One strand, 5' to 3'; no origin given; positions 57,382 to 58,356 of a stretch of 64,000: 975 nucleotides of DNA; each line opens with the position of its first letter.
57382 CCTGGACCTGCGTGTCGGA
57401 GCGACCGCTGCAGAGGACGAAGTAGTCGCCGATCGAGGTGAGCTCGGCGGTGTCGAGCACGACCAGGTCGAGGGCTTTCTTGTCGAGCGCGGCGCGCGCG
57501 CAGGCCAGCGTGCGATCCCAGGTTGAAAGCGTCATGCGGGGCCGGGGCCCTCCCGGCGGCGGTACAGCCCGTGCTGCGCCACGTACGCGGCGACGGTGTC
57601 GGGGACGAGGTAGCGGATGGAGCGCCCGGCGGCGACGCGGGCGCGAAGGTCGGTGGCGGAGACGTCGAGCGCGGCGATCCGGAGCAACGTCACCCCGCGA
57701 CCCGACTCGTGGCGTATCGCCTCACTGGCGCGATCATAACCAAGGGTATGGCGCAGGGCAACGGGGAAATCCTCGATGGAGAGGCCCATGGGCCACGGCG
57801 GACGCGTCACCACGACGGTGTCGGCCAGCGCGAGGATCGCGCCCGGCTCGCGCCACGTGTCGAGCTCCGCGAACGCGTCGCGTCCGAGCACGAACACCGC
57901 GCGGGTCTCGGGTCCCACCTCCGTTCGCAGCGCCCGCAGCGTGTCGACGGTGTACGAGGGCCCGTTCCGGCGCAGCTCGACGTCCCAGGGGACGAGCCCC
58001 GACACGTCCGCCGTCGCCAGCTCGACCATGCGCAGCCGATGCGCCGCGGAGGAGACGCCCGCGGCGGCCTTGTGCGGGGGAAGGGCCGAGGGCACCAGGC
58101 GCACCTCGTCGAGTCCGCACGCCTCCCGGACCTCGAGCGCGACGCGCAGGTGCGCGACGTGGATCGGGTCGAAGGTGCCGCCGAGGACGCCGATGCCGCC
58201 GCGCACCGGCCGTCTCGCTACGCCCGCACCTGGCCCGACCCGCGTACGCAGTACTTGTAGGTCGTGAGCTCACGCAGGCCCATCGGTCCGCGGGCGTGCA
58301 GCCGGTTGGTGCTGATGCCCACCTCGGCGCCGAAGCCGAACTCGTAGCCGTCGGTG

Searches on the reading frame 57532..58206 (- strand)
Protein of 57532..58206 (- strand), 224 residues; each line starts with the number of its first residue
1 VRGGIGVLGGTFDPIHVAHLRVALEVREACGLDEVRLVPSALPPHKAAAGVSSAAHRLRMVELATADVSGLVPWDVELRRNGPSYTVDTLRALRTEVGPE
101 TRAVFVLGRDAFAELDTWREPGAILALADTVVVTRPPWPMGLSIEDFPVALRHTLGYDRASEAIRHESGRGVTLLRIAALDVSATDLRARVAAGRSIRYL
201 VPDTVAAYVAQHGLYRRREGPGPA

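Call 68: search_protein_families(library=pfam, proteins=[window:57532-58206:-], max_evalue=0.00001)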
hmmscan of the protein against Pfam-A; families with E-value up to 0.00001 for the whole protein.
window:57532-58206:- (224 aa): 1 family
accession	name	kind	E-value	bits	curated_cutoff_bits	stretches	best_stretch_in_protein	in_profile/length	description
PF01467.32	CTP_transf_like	-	5e-19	69.3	21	1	7-188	1-131/133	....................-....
